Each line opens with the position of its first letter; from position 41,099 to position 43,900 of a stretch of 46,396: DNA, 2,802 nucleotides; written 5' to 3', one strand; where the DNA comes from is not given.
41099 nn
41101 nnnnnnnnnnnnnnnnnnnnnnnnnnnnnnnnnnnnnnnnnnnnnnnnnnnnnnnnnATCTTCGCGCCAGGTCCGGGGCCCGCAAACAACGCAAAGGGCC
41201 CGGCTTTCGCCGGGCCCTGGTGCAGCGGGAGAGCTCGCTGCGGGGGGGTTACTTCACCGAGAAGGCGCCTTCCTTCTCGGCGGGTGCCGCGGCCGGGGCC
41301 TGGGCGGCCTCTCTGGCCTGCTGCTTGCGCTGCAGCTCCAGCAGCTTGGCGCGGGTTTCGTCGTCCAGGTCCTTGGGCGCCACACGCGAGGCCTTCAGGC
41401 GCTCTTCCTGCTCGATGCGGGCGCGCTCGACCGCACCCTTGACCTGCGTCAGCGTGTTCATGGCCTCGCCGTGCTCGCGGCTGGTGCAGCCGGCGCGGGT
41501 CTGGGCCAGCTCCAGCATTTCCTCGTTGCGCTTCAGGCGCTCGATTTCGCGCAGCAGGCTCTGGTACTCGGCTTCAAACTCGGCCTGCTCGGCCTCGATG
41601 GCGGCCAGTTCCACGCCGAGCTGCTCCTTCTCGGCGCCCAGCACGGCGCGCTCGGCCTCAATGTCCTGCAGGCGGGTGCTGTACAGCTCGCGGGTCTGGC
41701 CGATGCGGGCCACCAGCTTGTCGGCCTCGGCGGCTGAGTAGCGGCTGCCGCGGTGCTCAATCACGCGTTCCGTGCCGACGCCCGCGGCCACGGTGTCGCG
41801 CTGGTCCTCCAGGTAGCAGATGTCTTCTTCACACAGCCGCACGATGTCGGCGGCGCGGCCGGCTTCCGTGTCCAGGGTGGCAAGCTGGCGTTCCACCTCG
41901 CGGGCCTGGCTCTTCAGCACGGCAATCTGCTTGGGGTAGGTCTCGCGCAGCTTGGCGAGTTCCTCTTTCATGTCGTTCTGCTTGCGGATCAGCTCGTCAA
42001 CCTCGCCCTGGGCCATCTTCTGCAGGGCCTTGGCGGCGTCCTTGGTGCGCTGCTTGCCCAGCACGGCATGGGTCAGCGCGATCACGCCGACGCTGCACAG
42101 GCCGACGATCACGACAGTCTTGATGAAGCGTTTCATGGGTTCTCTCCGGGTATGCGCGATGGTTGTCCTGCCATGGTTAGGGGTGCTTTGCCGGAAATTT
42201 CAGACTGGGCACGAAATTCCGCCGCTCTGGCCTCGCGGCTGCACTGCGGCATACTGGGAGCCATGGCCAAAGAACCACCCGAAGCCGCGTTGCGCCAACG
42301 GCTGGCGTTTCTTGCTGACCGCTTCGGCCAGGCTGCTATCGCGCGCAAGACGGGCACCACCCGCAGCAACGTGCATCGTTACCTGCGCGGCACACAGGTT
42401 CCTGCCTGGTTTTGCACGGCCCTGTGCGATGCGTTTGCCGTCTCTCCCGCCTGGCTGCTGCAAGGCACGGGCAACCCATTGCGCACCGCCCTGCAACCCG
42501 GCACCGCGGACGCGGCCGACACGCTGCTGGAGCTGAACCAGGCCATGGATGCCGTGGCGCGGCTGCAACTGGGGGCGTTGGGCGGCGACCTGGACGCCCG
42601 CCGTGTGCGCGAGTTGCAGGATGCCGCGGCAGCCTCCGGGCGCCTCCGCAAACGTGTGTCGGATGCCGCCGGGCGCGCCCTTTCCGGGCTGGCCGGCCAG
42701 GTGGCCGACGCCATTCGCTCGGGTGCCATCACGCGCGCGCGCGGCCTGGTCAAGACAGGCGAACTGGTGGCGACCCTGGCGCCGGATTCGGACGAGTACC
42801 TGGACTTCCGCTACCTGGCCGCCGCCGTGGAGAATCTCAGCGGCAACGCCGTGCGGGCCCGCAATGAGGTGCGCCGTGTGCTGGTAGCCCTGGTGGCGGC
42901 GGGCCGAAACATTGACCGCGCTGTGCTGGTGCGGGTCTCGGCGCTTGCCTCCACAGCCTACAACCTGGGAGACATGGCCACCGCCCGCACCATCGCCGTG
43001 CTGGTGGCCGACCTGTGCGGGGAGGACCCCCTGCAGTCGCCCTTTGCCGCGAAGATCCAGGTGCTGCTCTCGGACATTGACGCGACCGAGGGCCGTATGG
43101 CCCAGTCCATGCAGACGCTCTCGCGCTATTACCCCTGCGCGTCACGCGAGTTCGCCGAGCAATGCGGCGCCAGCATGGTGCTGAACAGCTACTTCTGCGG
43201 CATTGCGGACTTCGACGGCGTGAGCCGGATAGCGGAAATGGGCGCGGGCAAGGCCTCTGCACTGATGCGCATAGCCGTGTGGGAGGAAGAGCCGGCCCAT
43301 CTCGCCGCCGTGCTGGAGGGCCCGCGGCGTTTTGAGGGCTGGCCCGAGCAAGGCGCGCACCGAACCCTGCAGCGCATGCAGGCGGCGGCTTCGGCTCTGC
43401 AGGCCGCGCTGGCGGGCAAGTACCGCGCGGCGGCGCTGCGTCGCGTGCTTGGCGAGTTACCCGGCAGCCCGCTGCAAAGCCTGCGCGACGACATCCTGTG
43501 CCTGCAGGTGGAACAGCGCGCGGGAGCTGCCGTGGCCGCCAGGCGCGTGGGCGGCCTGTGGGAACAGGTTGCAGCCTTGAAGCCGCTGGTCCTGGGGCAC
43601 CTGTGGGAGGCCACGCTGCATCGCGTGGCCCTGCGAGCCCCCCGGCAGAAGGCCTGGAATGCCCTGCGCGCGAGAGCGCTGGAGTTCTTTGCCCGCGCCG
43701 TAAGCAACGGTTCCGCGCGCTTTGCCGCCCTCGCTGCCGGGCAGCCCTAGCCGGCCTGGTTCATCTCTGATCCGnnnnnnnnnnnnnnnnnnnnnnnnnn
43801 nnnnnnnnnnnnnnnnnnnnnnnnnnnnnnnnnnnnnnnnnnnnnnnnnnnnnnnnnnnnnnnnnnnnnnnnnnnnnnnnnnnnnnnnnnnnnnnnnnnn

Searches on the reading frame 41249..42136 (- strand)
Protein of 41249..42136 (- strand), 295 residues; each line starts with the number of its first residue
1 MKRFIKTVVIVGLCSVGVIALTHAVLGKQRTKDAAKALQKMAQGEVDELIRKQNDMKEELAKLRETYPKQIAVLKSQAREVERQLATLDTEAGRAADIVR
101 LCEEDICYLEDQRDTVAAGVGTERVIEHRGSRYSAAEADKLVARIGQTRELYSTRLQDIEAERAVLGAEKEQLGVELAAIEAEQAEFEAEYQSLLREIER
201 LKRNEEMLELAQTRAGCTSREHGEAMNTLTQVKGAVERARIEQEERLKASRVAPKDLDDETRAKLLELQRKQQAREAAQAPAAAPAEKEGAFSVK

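Call 26: search_protein_families(library=pfam, proteins=[window:41249-42136:-], max_evalue=0.01)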
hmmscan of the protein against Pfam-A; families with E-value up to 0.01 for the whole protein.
window:41249-42136:- (295 aa): 0 families

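Call 97: find_encoding_contigs(protein=window:41249-42136:-, flank=10000, max_places=2)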
Protein window:41249-42136:- (295 aa): no gene with exactly this product is on record in the collection.

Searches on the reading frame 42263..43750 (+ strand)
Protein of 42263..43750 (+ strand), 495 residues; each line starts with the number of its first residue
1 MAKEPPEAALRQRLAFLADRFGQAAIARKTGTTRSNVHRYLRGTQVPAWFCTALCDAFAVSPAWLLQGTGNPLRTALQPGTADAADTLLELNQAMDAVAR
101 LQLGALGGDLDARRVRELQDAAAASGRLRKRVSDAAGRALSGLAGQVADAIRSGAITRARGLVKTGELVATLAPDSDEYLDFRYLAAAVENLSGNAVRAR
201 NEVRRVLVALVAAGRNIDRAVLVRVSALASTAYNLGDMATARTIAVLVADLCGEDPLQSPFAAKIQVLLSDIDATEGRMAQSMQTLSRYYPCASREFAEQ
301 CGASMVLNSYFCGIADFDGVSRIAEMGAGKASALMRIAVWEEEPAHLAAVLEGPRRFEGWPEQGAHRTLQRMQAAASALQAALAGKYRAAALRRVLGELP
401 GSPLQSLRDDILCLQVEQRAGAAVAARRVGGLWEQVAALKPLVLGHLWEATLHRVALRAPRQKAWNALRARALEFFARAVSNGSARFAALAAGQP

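Call 26: search_protein_families(library=pfam, proteins=[window:42263-43750:+], max_evalue=0.01)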
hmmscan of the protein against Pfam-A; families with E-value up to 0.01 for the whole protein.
window:42263-43750:+ (495 aa): 3 families
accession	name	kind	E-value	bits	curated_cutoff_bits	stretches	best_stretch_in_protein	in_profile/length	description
PF13560.12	HTH_31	-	1.2e-05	26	27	1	10-63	9-59/64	Helix-turn-helix domain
PF09339.16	HTH_IclR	-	0.00026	21.1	22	1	22-42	20-40/52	IclR helix-turn-helix domain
PF15943.11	YdaS_toxin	-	0.0081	16.4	30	0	22-54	10-43/65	Bacterial toxin YdaS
